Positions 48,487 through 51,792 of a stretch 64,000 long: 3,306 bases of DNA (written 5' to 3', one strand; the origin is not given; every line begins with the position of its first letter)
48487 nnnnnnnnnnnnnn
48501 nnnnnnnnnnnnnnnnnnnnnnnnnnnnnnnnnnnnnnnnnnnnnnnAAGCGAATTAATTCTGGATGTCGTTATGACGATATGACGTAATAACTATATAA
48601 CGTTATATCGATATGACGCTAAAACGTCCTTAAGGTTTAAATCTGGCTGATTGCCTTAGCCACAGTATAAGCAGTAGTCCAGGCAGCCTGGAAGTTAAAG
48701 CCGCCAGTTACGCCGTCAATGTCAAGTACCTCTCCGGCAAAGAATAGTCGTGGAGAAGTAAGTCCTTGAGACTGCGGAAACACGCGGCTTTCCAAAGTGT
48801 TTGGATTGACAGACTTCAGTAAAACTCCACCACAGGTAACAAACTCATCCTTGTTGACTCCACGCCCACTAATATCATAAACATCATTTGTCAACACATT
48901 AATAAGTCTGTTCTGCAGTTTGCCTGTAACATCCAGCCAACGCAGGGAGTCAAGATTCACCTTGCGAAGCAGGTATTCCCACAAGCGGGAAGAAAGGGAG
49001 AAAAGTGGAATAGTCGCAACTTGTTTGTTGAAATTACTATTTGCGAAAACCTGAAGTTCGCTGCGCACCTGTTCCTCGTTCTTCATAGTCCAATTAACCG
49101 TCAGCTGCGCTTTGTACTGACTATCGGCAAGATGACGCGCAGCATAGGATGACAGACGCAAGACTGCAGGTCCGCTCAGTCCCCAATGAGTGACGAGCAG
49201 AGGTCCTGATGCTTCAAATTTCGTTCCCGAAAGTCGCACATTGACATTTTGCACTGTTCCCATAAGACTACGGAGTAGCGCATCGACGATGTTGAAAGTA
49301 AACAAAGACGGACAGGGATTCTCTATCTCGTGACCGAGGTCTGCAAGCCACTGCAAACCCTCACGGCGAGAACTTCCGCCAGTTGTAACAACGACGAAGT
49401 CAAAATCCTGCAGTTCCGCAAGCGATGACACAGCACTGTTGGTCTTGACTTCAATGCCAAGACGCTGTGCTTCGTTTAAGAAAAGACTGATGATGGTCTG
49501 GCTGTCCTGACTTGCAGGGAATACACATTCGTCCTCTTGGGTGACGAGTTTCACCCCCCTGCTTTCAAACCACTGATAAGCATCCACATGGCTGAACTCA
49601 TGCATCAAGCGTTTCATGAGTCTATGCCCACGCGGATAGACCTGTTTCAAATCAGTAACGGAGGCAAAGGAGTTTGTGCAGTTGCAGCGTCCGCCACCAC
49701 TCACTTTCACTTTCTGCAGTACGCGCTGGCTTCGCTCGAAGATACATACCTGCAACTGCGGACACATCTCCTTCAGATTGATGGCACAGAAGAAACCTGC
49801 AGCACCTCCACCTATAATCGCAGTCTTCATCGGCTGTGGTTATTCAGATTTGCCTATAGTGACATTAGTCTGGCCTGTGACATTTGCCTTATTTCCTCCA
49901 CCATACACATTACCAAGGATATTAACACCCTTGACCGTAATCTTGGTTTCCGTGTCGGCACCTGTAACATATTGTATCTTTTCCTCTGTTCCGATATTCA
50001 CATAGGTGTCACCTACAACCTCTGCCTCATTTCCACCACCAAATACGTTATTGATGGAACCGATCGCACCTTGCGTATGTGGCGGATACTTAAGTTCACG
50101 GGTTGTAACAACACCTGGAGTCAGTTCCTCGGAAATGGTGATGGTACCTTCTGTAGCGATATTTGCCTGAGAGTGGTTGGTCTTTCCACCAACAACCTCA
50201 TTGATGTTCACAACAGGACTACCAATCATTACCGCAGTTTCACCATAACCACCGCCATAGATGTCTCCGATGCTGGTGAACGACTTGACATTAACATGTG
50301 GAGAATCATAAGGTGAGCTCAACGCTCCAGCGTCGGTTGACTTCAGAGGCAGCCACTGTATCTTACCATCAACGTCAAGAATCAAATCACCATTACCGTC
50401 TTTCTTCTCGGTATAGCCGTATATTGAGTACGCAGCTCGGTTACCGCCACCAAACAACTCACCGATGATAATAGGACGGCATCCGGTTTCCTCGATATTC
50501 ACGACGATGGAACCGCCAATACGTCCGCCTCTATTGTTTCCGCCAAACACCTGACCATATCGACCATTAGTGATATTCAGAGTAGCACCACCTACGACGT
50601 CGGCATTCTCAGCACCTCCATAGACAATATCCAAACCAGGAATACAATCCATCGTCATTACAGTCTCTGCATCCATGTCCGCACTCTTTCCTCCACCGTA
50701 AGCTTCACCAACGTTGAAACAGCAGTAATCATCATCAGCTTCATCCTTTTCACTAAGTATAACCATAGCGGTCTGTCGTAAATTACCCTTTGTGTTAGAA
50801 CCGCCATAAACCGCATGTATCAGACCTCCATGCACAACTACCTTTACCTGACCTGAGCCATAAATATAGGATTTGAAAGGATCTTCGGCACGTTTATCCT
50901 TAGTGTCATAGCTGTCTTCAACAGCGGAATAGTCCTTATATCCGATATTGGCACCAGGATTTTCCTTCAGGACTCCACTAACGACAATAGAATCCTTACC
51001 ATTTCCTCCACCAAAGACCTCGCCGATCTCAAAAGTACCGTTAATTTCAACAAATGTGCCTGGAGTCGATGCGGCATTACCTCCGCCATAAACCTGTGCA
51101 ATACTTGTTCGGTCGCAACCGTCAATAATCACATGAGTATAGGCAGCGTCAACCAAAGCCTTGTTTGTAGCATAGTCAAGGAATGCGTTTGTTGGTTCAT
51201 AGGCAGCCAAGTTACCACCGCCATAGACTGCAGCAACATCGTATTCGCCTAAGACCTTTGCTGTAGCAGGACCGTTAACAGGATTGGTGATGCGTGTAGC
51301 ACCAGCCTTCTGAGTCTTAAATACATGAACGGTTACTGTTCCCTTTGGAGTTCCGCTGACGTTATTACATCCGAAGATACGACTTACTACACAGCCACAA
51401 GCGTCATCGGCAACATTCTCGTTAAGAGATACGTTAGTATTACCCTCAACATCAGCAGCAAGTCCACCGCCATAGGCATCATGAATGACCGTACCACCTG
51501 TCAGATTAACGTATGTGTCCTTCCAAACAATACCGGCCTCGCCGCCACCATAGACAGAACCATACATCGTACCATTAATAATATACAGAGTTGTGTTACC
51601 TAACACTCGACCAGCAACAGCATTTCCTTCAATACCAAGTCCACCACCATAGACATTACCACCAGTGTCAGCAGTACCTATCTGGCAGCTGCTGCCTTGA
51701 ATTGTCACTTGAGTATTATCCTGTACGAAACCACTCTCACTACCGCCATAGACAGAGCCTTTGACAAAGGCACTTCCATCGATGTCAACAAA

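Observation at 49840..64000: Operon of two giant surface-protein genes (more than 4,700 aa combined); the first carries the T9SS sorting domain, the second does not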

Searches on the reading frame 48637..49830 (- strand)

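Call 5: search_protein_families(library=pfam, proteins=[window:48637-49830:-], max_evalue=0.01)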
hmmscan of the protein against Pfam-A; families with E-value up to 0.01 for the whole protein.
window:48637-49830:- (397 aa): 9 families
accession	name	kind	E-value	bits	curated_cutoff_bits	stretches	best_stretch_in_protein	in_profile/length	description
PF03486.20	HI0933_like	-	3.6e-55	187.5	50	1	2-392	2-243/244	HI0933-like protein Rossmann domain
PF22780.1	HI0933_like_1st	-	4.6e-22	79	27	1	174-331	2-165/165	HI0933-like protein barrel and H2TH domain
PF01266.30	DAO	-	2.2e-05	24.6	27.9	0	3-37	2-34/353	FAD dependent oxidoreductase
PF07992.20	Pyr_redox_2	-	3.5e-05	23.8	26.1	0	2-36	2-35/291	Pyridine nucleotide-disulphide oxidoreductase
PF00890.30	FAD_binding_2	-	0.0001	22.1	20.4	1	4-50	3-47/414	FAD binding domain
PF13450.12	NAD_binding_8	-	0.0026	18.4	21.9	1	5-37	1-31/68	NAD(P)-binding Rossmann-like domain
PF00070.33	Pyr_redox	-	0.0031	18.4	22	0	2-39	1-36/82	Pyridine nucleotide-disulphide oxidoreductase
PF13738.12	Pyr_redox_3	-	0.0099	15.6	30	0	5-35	2-31/305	Pyridine nucleotide-disulphide oxidoreductase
PF01946.23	Thi4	-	0.0099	15.6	26.2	0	4-34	21-50/235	Thi4 family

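Call 6: search_protein_families(library=ncbifam, proteins=[window:48637-49830:-], max_evalue=0.01)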
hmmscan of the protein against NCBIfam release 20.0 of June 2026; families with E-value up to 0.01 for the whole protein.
window:48637-49830:- (397 aa): 8 families
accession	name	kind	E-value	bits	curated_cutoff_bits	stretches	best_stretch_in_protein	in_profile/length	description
TIGR00275.1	TIGR00275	subfamily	1.4e-106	356.7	183.8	1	4-392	2-401/401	aminoacetone oxidase family FAD-binding enzyme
TIGR03862.1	flavo_PP4765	subfamily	6.2e-10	38.5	242.65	1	26-395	2-372/376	TIGR03862 family flavoprotein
NF006101.0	PRK08255.1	equivalog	4.8e-06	24.9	1078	1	1-155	1-142/768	bifunctional salicylyl-CoA 5-hydroxylase/oxidoreductase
NF005331.0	PRK06854.1-2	equivalog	0.00027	19.5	557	1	3-35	12-44/563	adenylyl-sulfate reductase subunit alpha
TIGR03329.1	Phn_aa_oxid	hypoth_equivalog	0.0011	17.9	632.8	1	3-111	27-132/460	putative aminophosphonate oxidoreductase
NF007123.0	PRK09564.1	equivalog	0.0063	15.2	458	0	1-36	1-36/444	CoA-disulfide reductase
NF006130.0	PRK08274.1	equivalog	0.0067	15.3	369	0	76-151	92-171/467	FAD-dependent tricarballylate dehydrogenase TcuA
NF053547.1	violacein_VioD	equivalog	0.0069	15.2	620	0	4-154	3-142/372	flavin-dependent violacein biosynthesis monooxygenase VioD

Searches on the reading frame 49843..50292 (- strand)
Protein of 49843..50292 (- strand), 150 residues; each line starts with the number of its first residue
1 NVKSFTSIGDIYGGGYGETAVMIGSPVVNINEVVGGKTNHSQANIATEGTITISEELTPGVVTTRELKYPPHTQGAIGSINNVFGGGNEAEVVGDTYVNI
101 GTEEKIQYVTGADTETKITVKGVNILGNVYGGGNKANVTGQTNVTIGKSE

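Call 34: search_protein_families(library=ncbifam, alignment_id=A3, max_evalue=1)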
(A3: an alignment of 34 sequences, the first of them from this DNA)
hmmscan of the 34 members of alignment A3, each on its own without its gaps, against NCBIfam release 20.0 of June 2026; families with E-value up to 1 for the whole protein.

A. member 1, seq(150 aa): 0 families

B. families by the number of members that match (of 34 scanned): 7 families
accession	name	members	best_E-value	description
NF009219.0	PRK12567.1-3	1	0.058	putative monovalent cation/H+ antiporter subunit B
NF003752.0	PRK05346.2-3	1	0.11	Na(+)-translocating NADH-quinone reductase subunit C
NF011817.0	PRK15289.1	1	0.13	chaperone-usher fimbrial major subunit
NF010115.0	PRK13588.1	1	0.15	flagellin B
NF010013.0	PRK13487.1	1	0.24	chemoreceptor glutamine deamidase CheD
TIGR00810.1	secG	1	0.75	preprotein translocase subunit SecG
NF011562.0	PRK14986.1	1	0.95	glycogen phosphorylase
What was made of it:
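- On T9SS cargo (gene B): No NCBIfam hit at E<=1 in 34 C-termini (call 34).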

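Call 35: search_protein_families(library=pfam, alignment_id=A3, max_evalue=1)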
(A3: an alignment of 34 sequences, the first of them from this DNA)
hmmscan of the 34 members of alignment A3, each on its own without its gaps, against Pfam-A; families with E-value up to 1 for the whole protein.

A. member 1, seq(150 aa): 0 families

B. families by the number of members that match (of 34 scanned): 8 families
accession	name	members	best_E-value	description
PF24710.1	DUF7671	1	0.002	Family of unknown function (DUF7671)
PF06598.16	Chlorovi_GP_rpt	1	0.0063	Chlorovirus glycoprotein repeat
PF00277.23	SAA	1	0.042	Serum amyloid A protein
PF01761.26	DHQ_synthase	1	0.086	3-dehydroquinate synthase N-terminal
PF20378.3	DUF6673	1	0.12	Family of unknown function (DUF6673)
PF06517.16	Orthopox_A43R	1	0.13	Orthopoxvirus A43R protein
PF23284.2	KOW2_Spt5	1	0.16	Transcription elongation factor SPT5, second KOW domain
PF00681.25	Plectin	1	0.18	Plectin repeat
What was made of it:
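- On T9SS cargo (gene B): 0 of 34 family C-termini match at E<=1 (calls 34, 35).
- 0 of 34 C-termini hit any T9SS model at E<=1 (calls 34, 35).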

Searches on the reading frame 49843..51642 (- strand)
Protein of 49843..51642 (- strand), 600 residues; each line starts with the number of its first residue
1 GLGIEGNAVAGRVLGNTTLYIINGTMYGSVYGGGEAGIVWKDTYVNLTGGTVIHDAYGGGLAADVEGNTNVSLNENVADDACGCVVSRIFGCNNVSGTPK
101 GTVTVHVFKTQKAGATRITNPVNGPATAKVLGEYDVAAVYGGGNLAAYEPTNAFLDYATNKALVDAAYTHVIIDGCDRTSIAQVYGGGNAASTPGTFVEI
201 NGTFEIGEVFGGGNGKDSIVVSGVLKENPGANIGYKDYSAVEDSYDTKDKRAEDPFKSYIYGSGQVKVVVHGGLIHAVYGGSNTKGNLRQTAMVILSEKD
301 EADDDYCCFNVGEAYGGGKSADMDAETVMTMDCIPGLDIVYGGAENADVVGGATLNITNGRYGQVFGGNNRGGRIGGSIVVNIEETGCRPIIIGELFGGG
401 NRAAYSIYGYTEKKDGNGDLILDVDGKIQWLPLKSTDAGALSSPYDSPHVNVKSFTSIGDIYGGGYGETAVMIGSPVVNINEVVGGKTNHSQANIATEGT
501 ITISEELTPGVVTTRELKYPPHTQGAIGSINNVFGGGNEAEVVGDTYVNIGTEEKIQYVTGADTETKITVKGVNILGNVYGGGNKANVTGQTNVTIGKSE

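Call 57: predict_structure(alignment_id=A5)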
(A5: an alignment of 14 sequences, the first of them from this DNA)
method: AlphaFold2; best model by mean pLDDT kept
length: 600 residues; sequences in the alignment: 14
mean_pLDDT: 83.0   pTM: 0.87
mean pLDDT of the five models: 83.0, 81.5, 79.5, 77.4, 76.5
residues with pLDDT >= 90: 258; 70-90: 230; 50-70: 91; < 50: 21
segments of 3 or more residues with pLDDT < 50: 1-9, 121-126, 491-494
pLDDT, mean of each block of 10 residues (from residue 1): 35 85 92 83 94 92 86 92 93 82 93 76 50 87 83 62 75 89 93 91 94 76 68 75 66 66 88 94 83 89 76 92 91 88 92 91 94 90 83 94 91 87 76 89 90 92 91 95 66 52 64 78 74 95 96 83 72 90 93 86
secondary structure, 60 per line:
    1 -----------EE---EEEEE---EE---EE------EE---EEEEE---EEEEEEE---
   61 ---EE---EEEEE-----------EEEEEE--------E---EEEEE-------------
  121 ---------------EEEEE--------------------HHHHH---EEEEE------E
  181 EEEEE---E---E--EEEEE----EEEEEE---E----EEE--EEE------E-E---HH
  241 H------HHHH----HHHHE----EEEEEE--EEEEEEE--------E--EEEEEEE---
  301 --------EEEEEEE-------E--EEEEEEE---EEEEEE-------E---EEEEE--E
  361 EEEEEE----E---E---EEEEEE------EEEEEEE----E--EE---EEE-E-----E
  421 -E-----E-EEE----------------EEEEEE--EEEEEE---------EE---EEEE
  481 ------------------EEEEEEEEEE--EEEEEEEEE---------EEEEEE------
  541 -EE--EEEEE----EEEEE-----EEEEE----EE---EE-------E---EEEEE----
elements in order: E17-21 E43-47 E51-57 E69-73 E85-90 E103-107 E136-140 H161-165 E169-173 E180-185 E196-200 E205-210 E219-221 E224-226 H248-251 H256-259 E265-270 E273-279 E291-297 E309-315 E326-332 E336-341 E353-357 E360-366 E379-384 E391-397 E410-412 E430-432 E449-454 E457-462 E477-480 E499-508 E511-519 E529-534 E546-550 E555-559 E565-569 E592-596
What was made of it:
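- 49843..51642 (-): B aa 2065-2664: conserved C-terminal beta-solenoid module, colinear to the very C-terminus in 117 of 120 homologues. AF2 gives pLDDT 83 and pTM 0.87, almost all short strands (call 57).
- On Beta-helix / beta-solenoid fold: AF2 of aa 2065-2664 gives pLDDT 83 and pTM 0.87 (call 57).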

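Call 60: fold_search(model_id=the predicted structure, library=pdb)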
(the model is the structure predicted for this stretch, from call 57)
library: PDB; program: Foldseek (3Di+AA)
matches with E <= 10: 30; with E <= 0.001: 0
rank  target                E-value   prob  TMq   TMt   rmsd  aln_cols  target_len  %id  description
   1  7jvi_A                4.0e-01  0.06  0.14  0.17  19.8       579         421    9  Crystal structure of a beta-helix domain retrieved from capybara gut metagenome (released 2021-09-08)
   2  6p5t_D                6.9e-01  0.03  0.15  0.13  22.2       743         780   12  Surface-layer (S-layer) RsaA protein from Caulobacter crescentus bound to strontium and iodide (released 2020-01-15)
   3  6p5t_A                7.2e-01  0.02  0.13  0.11  21.9       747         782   12  Surface-layer (S-layer) RsaA protein from Caulobacter crescentus bound to strontium and iodide (released 2020-01-15)
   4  4om9                  1.4e+00  0.02  0.14  0.11  22.1       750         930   10  X-Ray Crystal Structure of the passenger domain of Plasmid encoded toxin, an Autrotansporter Enterotoxin from enteroaggr (released 2014-03-12)
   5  3p4g_D                2.4e+00  0.15  0.25  0.42  11.1       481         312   12  X-ray crystal structure of a hyperactive, Ca2+-dependent, beta-helical antifreeze protein from an Antarctic bacterium (released 2011-04-27)
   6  8wvu_A                2.6e+00  0.01  0.09  0.08  23.6       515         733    8  Cryo-EM structure of LGR4 in complex with Rspo1 and RNF43 (released 2024-10-30)
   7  8c50_A                3.3e+00  0.04  0.17  0.23  15.0       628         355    6  Pontibacter korlensis curli subunit CsgA (released 2023-06-28)
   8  4i84_A                3.4e+00  0.06  0.16  0.27  15.4       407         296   10  The crystal structure of the Haemophilus influenzae HxuA secretion domain involved in the two-partner secretion pathwa (released 2013-11-13)
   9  7o9q_B                4.0e+00  0.03  0.15  0.23  18.7       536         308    7  Crystal structure of the Awp1 (adhesin-like wall protein 1) A-domain from Candida glabrata (released 2021-12-15)
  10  6nyf_A                4.0e+00  0.01  0.13  0.11  23.8       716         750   10  Helicobacter pylori Vacuolating Cytotoxin A Oligomeric Assembly 1 (OA-1) (released 2019-03-27)
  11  3ina_A                5.0e+00  0.77  0.04  0.07   0.9        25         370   20  Crystal structure of heparin lyase I H151A mutant complexed with a dodecasaccharide heparin (released 2009-09-29)
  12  5z9t_A                5.2e+00  0.02  0.18  0.20  17.4       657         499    9  a new PL6 alginate lyase complex with trisaccharide (released 2019-03-27)
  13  6ldm_A                5.5e+00  0.75  0.04  0.12   1.3        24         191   29  Structural basis of G-quadruplex DNA recognition by the yeast telomeric protein Rap1 (released 2020-03-18)
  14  4wa0                  5.7e+00  0.01  0.13  0.19  26.5       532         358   10  The structure of a possible adhesin C-terminal domain from Caldicellulosiruptor kronotskyensis (released 2015-03-04)
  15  1ign_A                6.3e+00  0.54  0.04  0.12   1.5        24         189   29  DNA-BINDING DOMAIN OF RAP1 IN COMPLEX WITH TELOMERIC DNA SITE (released 1997-01-27)
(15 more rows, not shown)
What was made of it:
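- Closest known: CBM89 beta-helix xylan-binding module of a capybara-gut Bacteroidaceae GH10. Same: It is the top, though non-significant, Foldseek hit for B's C-terminal module (call 60).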

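Call 84: search_protein_representatives(alignment_id=A5)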
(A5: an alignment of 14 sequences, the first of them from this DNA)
Query: 14 sequences, 579 profile positions. Proteins with E-value up to 0.001 (for the whole library): 2085; up to 1e-10: 1554; up to 1e-30: 981. The best 150 are listed.
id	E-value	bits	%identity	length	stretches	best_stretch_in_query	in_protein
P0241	0.0e+00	2856.3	-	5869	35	1-578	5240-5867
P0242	0.0e+00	2831.8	-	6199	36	2-578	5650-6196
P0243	0.0e+00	2729.7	-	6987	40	2-578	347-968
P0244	0.0e+00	2708.7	-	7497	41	2-578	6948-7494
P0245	0.0e+00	2653.7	-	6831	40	3-578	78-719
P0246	0.0e+00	2650.6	-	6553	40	2-577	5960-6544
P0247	0.0e+00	2636.0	-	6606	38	2-578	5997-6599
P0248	0.0e+00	2461.6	-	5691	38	2-578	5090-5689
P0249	0.0e+00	2406.2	-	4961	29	1-578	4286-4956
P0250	0.0e+00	2389.9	-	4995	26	4-578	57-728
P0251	0.0e+00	2307.5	-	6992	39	136-535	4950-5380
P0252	0.0e+00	2272.2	-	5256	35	3-577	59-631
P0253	0.0e+00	2262.8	-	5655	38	3-577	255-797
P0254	0.0e+00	2172.3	-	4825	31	2-578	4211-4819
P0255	0.0e+00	2050.3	-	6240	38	1-577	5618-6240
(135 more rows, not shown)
